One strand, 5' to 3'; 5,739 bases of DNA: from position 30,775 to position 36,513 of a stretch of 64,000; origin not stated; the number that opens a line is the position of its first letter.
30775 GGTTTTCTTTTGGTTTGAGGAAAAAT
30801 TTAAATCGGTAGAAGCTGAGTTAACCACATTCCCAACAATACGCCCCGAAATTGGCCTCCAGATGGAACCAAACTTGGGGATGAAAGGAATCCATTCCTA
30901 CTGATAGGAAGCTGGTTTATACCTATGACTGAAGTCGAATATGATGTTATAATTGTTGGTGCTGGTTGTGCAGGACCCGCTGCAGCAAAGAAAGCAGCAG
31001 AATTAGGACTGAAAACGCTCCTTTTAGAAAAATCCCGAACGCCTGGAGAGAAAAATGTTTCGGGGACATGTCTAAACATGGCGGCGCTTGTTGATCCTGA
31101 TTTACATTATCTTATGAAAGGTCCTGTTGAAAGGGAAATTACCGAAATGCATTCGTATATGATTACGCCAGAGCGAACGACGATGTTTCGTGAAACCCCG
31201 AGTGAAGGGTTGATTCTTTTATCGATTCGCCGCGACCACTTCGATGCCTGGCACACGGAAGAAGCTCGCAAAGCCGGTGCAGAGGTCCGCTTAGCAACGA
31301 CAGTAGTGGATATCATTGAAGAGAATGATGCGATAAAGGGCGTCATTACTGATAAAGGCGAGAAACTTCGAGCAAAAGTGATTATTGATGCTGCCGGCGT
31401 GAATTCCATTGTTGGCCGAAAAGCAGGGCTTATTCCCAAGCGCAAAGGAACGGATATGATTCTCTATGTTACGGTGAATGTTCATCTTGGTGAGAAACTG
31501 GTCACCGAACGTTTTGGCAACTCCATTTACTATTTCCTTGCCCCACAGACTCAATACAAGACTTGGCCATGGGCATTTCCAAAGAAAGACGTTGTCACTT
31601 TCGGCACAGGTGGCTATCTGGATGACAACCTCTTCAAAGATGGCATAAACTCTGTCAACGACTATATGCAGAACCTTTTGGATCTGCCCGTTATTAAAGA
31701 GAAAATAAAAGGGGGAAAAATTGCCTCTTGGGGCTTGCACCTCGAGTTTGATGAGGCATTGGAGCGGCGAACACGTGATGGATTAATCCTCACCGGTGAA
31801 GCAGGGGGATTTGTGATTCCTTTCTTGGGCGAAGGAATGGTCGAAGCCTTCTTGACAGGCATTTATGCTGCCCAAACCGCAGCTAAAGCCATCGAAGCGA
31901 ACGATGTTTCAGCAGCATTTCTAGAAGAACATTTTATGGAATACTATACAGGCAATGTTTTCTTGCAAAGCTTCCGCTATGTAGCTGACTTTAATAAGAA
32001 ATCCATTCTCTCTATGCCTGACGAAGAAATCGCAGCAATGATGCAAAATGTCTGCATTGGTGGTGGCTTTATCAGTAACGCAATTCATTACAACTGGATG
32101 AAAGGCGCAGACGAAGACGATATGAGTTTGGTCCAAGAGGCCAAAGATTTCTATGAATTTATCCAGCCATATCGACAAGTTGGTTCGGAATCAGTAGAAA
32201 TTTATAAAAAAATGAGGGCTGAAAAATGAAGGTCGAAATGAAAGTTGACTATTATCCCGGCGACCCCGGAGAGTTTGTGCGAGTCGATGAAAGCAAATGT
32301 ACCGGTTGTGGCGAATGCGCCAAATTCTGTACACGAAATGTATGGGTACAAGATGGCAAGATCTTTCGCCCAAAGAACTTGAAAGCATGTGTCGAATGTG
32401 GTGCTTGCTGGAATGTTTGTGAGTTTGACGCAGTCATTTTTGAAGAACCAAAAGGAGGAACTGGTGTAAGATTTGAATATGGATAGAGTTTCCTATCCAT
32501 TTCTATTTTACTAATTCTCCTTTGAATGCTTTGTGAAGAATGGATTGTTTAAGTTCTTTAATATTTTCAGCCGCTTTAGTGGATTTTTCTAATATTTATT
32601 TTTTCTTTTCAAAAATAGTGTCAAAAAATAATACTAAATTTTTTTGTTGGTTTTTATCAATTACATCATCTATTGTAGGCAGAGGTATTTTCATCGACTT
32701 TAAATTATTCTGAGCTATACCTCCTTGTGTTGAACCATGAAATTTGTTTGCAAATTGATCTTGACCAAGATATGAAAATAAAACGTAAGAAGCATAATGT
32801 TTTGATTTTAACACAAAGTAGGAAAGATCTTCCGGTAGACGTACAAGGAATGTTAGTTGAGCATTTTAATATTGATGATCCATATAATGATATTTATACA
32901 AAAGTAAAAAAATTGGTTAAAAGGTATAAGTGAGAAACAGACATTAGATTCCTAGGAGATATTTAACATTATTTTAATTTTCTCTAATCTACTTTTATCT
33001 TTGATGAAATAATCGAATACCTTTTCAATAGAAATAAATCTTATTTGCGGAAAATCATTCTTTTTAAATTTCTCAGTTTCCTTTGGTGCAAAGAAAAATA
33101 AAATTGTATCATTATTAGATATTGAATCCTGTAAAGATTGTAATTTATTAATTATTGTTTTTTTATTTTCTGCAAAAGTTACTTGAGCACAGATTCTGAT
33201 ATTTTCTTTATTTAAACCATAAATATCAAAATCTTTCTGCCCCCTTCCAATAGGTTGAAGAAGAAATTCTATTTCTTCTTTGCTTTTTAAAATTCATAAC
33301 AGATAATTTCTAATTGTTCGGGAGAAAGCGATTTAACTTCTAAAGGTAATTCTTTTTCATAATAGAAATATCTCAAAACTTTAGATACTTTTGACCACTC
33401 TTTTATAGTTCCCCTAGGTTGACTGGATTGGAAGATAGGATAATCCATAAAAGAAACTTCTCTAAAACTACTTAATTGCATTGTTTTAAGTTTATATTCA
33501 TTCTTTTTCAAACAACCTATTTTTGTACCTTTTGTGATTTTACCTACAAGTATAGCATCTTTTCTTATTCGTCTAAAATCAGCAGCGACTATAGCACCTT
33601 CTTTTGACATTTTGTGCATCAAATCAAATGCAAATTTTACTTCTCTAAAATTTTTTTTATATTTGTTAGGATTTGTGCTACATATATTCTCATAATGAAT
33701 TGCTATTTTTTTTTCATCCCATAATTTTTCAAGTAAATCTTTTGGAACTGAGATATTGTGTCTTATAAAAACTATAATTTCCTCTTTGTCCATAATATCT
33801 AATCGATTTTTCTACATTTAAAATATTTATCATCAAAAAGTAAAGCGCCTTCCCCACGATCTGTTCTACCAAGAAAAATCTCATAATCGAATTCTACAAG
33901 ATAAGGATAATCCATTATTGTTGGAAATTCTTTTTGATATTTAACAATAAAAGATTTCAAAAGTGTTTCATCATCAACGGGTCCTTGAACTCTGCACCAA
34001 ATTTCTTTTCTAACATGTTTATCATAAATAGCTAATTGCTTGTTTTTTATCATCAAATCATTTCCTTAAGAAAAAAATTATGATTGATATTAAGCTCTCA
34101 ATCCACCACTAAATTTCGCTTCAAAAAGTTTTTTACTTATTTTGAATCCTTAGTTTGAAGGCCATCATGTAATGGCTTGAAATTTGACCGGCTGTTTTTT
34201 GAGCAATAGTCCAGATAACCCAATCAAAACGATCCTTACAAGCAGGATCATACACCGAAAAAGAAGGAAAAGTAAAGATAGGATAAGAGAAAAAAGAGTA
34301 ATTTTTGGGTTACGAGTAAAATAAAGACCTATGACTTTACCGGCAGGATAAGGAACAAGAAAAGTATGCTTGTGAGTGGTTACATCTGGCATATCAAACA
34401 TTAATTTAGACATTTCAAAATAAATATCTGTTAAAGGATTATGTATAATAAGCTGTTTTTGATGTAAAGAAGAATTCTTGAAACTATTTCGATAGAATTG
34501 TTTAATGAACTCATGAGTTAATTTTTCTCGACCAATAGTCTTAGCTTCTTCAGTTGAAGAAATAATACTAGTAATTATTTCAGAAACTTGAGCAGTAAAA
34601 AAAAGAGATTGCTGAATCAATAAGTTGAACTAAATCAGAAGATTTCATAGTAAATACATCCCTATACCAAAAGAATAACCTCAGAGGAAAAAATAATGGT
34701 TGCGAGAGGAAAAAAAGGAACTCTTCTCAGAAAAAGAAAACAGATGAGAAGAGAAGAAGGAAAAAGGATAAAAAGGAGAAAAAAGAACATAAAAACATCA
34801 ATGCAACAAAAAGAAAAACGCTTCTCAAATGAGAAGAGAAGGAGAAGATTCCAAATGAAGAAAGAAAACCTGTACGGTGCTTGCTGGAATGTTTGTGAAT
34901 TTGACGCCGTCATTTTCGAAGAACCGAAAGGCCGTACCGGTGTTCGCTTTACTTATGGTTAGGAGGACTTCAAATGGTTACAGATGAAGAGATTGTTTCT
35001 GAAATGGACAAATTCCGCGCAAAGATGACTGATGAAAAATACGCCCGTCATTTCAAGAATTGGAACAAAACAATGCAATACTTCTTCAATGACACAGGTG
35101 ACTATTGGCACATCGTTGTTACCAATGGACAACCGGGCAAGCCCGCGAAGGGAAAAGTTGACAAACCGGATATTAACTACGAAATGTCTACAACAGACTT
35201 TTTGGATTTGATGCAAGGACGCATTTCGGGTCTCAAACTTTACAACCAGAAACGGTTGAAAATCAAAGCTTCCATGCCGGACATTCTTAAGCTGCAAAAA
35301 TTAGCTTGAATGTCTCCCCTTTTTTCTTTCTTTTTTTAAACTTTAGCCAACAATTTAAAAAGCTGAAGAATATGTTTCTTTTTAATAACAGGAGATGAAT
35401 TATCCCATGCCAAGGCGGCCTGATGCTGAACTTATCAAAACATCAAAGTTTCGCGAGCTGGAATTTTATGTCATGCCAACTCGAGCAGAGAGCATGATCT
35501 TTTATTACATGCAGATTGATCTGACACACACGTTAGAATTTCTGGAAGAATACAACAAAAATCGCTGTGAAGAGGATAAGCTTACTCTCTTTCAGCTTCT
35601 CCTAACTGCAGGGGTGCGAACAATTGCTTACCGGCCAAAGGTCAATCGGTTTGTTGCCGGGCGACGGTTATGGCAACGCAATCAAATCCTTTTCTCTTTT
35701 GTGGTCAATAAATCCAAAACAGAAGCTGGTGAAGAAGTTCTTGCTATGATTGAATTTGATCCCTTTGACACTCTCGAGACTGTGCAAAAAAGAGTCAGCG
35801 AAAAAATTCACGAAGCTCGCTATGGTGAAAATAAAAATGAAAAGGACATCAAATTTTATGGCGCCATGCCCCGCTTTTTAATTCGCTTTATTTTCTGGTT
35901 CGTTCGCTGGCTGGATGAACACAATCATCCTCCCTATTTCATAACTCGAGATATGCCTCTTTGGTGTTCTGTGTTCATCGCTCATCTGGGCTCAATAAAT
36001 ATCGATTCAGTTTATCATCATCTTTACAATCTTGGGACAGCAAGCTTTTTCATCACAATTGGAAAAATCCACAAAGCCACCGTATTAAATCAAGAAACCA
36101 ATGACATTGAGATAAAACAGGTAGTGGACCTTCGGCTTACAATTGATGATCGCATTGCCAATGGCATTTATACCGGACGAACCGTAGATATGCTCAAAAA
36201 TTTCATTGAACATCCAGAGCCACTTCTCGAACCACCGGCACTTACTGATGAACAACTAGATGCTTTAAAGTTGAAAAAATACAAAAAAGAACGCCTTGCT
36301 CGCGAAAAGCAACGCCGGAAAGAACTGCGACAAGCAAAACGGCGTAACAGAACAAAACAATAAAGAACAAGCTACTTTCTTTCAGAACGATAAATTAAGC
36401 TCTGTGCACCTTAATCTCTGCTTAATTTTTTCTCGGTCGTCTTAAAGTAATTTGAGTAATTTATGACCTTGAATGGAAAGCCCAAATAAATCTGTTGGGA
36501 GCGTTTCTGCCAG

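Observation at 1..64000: CTCGAG behaves like a highly iterated palindrome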

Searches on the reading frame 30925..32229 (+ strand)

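Call 21: search_protein_families(library=pfam, proteins=[window:30925-32229:+], max_evalue=0.00001)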
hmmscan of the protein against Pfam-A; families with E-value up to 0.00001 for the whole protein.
window:30925-32229:+ (434 aa): 9 families
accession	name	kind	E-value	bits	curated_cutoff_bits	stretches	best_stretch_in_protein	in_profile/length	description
PF12831.13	FAD_oxidored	-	1.8e-14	54.3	27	1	7-159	1-146/416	FAD dependent oxidoreductase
PF01134.28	GIDA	-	2.6e-13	50.2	22.1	1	7-159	1-150/391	Glucose inhibited division protein A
PF01266.30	DAO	-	1.3e-12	48.4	27.9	0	110-168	155-214/353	FAD dependent oxidoreductase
PF07992.20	Pyr_redox_2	-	2.5e-11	44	26.1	0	6-48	1-34/291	Pyridine nucleotide-disulphide oxidoreductase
PF01494.25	FAD_binding_3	-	3.3e-10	40.2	22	0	112-210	108-211/349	FAD binding domain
PF03486.20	HI0933_like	-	2.1e-09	37.6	50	0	7-47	2-43/244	HI0933-like protein Rossmann domain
PF00890.30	FAD_binding_2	-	2.8e-07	30.5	20.4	0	7-47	1-42/414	FAD binding domain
PF01946.23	Thi4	-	6.8e-07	29.2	26.2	0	4-63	16-76/235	Thi4 family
PF05834.18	Lycopene_cycl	-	9.4e-07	28.7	23.4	1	7-163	1-145/380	Lycopene cyclase protein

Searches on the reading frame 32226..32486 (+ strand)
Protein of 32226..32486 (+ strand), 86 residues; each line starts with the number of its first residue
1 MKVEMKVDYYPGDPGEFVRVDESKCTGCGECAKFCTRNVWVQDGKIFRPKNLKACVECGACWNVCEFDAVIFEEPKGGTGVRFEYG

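Call 51: search_protein_families(library=phrogs, proteins=[window:32226-32486:+], max_evalue=0.01)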
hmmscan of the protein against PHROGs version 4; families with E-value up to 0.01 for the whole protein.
window:32226-32486:+ (86 aa): 1 family
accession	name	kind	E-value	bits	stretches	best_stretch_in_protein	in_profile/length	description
phrog_16249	-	moron, auxiliary metabolic gene and host takeover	0.0014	19.4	0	17-38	91-112/208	ferredoxin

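Call 52: search_protein_families(library=pfam, proteins=[window:32226-32486:+], max_evalue=0.01)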
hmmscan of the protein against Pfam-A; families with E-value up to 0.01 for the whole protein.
window:32226-32486:+ (86 aa): 15 families
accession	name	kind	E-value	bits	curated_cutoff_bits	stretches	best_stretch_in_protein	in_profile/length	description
PF00037.32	Fer4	-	4.3e-11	42.6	21.1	2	19-36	2-19/24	4Fe-4S binding domain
PF12837.12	Fer4_6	-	4.2e-09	36.3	25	1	17-39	1-23/24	4Fe-4S binding domain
PF12838.12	Fer4_7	-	1.1e-08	35.8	27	2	16-38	29-51/52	4Fe-4S dicluster domain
PF13237.11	Fer4_10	-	1.5e-07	31.7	25.5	1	18-65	2-52/53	4Fe-4S dicluster domain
PF13187.11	Fer4_9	-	2e-07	31.3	27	2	24-68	1-50/52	4Fe-4S dicluster domain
PF12797.12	Fer4_2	-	7.2e-07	29.2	24.5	1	18-35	3-20/22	4Fe-4S binding domain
PF13183.11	Fer4_8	-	1.1e-06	29.5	27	1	52-68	2-18/68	4Fe-4S dicluster domain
PF14697.11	Fer4_21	-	4.1e-06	27.3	35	1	19-68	2-55/59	4Fe-4S dicluster domain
PF12800.12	Fer4_4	-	6.3e-05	23.4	24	1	23-36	2-15/17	4Fe-4S binding domain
PF17179.9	Fer4_22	-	0.00016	22.9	27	0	19-38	75-94/95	4Fe-4S dicluster domain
PF13370.11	Fer4_13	-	0.00025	22.1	24.5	0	20-36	1-17/58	4Fe-4S single cluster domain of Ferredoxin I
PF13459.11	Fer4_15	-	0.00048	21.2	22.4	1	18-36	1-19/66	4Fe-4S single cluster domain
PF25160.1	LdpA_Fe-S-bd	-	0.0025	18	27.6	0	18-36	21-39/49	LdpA Fe-S cluster-binding domain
PF13484.11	Fer4_16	-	0.005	18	30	0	24-45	1-23/66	4Fe-4S double cluster binding domain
PF12798.12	Fer4_3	-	0.0056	17.9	27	0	25-37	1-13/15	4Fe-4S binding domain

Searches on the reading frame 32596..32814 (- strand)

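Call 51: search_protein_families(library=phrogs, proteins=[window:32596-32814:-], max_evalue=0.01)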
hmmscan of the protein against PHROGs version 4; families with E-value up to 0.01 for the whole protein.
window:32596-32814:- (72 aa): 1 family
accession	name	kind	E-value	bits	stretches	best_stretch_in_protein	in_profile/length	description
phrog_2668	-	unknown function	2.7e-05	23.9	1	6-69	338-395/554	-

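Call 52: search_protein_families(library=pfam, proteins=[window:32596-32814:-], max_evalue=0.01)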
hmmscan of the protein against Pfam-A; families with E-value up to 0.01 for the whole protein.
window:32596-32814:- (72 aa): 1 family
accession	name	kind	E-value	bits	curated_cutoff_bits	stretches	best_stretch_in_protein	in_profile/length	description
PF01420.25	Methylase_S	-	0.00046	20.9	22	1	10-66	99-151/168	Type I restriction modification DNA specificity domain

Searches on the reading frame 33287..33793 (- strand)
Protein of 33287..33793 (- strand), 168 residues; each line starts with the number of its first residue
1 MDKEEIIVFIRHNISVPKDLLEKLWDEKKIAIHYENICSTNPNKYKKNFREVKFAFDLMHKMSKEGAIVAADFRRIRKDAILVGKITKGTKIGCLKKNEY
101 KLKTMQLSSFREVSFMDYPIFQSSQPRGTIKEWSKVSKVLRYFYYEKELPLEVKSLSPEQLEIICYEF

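Call 21: search_protein_families(library=pfam, proteins=[window:33287-33793:-], max_evalue=0.00001)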
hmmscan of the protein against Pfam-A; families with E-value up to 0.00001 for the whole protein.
window:33287-33793:- (168 aa): 0 families

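Call 51: search_protein_families(library=phrogs, proteins=[window:33287-33793:-], max_evalue=0.01)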
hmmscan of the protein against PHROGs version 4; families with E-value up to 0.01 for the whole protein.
window:33287-33793:- (168 aa): 0 families

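Call 52: search_protein_families(library=pfam, proteins=[window:33287-33793:-], max_evalue=0.01)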
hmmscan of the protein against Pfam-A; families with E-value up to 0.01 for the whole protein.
window:33287-33793:- (168 aa): 1 family
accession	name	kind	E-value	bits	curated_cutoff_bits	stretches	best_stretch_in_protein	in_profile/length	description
PF17577.7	ETM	-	0.0085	17.1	27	0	23-103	13-78/109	ECORI-T site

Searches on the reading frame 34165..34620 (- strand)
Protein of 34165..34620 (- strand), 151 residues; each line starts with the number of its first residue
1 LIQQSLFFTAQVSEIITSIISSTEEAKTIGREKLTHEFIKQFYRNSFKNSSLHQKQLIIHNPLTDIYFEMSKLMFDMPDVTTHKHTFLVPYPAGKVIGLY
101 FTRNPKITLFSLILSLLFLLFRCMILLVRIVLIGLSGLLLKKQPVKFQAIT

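Call 21: search_protein_families(library=pfam, proteins=[window:34165-34620:-], max_evalue=0.00001)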
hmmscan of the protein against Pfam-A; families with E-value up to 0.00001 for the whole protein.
window:34165-34620:- (151 aa): 0 families

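Call 51: search_protein_families(library=phrogs, proteins=[window:34165-34620:-], max_evalue=0.01)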
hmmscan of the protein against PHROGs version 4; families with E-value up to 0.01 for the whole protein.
window:34165-34620:- (151 aa): 0 families

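Call 52: search_protein_families(library=pfam, proteins=[window:34165-34620:-], max_evalue=0.01)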
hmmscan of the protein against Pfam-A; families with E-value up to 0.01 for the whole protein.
window:34165-34620:- (151 aa): 1 family
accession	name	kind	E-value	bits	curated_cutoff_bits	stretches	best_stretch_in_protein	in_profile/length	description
PF01944.22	SpoIIM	-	0.0074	16.7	26.9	1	87-143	34-91/163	Stage II sporulation protein M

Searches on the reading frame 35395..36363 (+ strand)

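Call 21: search_protein_families(library=pfam, proteins=[window:35395-36363:+], max_evalue=0.00001)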
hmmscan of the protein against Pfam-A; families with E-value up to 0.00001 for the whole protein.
window:35395-36363:+ (322 aa): 1 family
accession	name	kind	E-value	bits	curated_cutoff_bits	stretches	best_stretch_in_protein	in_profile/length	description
PF00198.28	2-oxoacid_dh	-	1.9e-10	41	23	0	220-278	175-231/232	2-oxoacid dehydrogenases acyltransferase (catalytic domain)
